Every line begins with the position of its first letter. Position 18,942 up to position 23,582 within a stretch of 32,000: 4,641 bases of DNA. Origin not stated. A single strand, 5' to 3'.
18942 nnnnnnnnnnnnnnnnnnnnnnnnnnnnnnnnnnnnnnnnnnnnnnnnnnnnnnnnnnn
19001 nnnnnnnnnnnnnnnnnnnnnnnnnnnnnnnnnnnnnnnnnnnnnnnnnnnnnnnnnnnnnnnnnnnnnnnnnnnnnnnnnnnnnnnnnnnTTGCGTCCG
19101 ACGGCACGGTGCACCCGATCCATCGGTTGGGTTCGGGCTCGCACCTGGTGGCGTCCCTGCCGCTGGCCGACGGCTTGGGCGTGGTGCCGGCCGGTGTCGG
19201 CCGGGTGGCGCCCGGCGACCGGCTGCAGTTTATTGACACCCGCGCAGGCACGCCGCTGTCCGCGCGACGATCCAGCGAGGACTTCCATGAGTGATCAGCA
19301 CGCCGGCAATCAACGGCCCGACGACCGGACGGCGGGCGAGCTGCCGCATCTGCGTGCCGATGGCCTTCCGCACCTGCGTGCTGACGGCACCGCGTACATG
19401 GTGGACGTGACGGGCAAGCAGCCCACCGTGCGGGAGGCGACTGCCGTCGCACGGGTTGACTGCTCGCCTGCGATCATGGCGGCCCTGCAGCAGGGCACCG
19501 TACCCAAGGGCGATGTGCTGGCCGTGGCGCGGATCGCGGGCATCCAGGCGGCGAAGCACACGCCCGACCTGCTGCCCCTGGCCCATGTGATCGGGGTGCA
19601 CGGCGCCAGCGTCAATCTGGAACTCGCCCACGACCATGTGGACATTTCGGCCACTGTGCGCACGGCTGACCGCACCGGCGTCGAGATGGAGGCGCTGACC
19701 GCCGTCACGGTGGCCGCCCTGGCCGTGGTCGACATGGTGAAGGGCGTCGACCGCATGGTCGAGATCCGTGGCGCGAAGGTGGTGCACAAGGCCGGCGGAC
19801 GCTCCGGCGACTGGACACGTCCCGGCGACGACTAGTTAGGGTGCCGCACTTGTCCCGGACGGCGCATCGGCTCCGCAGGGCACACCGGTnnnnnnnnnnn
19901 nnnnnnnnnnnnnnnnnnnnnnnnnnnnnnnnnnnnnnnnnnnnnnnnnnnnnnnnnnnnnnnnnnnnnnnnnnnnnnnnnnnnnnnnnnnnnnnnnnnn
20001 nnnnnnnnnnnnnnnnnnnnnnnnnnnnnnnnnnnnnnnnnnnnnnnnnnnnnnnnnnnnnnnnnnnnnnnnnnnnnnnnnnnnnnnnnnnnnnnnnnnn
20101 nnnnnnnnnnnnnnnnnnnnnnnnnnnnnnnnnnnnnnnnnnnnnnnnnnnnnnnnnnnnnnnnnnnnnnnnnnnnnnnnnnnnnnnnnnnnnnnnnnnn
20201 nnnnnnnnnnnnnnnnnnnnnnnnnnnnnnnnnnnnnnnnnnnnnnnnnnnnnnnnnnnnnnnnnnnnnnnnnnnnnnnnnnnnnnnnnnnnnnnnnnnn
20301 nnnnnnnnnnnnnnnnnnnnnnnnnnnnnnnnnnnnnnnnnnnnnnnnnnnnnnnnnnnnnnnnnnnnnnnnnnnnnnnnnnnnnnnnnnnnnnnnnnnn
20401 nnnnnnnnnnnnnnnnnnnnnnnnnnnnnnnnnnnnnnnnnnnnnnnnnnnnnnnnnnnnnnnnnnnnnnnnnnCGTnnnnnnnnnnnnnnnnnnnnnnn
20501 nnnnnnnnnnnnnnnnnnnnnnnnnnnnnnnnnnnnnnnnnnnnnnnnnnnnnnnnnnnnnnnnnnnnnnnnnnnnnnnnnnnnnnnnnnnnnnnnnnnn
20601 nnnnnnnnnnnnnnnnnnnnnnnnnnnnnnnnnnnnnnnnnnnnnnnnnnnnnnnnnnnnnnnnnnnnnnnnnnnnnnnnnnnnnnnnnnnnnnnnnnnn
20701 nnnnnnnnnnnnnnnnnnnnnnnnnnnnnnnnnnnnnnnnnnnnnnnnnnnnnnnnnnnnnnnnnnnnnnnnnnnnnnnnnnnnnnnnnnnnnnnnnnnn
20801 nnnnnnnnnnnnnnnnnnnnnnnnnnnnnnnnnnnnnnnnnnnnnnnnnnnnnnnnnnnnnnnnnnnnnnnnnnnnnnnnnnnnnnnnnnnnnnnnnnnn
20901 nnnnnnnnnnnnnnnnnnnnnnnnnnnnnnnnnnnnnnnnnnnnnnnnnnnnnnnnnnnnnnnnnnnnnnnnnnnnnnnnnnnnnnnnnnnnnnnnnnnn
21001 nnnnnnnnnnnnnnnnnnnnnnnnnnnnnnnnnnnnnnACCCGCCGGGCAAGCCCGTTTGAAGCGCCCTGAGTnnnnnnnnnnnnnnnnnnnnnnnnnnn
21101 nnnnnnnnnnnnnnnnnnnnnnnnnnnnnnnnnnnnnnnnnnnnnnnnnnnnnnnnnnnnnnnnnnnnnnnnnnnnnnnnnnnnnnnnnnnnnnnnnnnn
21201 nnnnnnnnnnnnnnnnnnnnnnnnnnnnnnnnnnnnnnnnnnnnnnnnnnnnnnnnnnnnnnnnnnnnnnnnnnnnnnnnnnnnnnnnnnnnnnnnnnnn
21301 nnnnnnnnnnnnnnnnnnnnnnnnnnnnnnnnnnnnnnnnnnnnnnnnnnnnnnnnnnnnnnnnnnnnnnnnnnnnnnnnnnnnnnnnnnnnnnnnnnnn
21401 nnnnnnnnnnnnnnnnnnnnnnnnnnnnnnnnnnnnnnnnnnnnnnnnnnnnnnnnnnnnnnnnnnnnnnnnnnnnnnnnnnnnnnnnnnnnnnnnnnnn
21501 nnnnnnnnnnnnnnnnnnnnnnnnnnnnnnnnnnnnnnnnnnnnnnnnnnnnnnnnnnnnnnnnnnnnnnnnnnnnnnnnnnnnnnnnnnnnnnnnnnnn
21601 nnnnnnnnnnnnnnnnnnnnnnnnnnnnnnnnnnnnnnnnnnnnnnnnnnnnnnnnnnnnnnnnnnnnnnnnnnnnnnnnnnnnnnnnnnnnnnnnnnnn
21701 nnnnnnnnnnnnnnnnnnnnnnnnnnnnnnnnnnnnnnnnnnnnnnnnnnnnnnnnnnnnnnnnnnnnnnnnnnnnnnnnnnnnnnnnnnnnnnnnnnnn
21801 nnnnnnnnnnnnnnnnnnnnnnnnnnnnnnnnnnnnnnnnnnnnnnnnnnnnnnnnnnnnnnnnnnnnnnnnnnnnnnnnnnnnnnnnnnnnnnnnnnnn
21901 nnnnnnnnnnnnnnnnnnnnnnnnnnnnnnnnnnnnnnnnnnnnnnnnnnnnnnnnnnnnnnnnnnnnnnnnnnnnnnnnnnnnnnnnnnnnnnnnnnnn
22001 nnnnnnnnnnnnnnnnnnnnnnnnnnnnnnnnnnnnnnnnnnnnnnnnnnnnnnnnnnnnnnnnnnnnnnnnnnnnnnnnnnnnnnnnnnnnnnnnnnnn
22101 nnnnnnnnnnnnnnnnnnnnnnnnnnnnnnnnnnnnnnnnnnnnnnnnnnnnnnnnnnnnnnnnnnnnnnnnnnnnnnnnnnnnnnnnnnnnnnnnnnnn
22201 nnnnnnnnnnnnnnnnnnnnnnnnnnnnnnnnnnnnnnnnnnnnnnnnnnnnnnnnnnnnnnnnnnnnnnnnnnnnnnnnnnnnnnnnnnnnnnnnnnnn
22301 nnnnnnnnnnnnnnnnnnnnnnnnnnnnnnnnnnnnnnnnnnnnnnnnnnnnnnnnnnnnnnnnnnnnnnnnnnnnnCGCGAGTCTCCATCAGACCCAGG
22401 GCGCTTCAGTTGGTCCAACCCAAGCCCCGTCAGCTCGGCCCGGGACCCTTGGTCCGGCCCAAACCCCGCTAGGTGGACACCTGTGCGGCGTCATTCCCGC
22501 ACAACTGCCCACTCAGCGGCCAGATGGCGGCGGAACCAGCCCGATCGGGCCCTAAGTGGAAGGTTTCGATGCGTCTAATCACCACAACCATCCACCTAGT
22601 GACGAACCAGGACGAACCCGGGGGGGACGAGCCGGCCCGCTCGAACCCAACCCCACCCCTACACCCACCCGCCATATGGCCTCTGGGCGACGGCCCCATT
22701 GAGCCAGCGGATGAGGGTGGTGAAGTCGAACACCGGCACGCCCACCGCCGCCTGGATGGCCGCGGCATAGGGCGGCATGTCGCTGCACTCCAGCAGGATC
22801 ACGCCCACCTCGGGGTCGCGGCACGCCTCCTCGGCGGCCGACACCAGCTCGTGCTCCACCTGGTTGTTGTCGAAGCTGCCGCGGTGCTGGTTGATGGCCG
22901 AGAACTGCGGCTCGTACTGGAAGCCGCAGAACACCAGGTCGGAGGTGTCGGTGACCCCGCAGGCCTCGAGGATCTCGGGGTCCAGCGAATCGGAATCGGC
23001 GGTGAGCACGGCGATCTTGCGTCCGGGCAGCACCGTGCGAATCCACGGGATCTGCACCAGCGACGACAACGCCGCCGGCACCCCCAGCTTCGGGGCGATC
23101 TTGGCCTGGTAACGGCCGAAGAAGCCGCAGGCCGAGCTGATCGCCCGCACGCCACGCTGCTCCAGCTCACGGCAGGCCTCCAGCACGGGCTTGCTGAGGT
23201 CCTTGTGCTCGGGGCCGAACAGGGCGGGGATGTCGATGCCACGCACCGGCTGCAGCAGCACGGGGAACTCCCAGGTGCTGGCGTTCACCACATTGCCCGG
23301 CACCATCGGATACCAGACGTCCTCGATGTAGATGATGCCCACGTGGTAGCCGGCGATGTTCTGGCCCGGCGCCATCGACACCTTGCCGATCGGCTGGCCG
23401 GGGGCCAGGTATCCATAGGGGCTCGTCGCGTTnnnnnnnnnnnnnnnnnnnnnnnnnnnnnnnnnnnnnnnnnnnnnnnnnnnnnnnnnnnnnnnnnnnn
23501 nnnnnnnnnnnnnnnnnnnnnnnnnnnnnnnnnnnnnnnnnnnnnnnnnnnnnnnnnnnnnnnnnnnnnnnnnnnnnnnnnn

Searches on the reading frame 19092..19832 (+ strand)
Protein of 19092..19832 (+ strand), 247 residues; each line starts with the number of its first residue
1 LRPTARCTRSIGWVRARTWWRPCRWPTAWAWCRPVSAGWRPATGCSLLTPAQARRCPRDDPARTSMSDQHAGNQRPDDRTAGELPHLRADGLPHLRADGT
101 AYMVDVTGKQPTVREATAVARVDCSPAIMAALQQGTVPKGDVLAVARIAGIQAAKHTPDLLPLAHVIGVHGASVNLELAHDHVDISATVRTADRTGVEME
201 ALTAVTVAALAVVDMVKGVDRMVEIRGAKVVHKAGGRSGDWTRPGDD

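Call 9: search_protein_families(library=pfam, proteins=[window:19092-19832:+], max_evalue=0.001)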
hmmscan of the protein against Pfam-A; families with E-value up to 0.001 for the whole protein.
window:19092-19832:+ (247 aa): 1 family
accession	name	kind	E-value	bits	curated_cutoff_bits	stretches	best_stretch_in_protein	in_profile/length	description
PF01967.27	MoaC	-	2.1e-46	157.7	27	1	103-236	1-136/136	MoaC family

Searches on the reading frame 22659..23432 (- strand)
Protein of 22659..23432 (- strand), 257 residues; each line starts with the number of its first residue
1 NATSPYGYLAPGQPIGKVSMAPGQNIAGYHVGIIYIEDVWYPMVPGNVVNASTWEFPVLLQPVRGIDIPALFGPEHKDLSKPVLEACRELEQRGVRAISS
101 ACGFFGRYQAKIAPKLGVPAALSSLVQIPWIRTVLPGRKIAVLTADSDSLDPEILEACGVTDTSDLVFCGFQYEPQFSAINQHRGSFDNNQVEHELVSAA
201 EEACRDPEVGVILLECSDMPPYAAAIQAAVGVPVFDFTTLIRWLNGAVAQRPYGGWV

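Call 10: search_protein_families(library=pfam, proteins=[window:22659-23432:-], max_evalue=0.001)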
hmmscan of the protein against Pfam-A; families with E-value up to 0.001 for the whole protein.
window:22659-23432:- (257 aa): 1 family
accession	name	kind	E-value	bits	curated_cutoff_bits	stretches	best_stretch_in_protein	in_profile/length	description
PF01177.27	Asp_Glu_race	-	1.1e-08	35.5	31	1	186-239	153-205/211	Asp/Glu/Hydantoin racemase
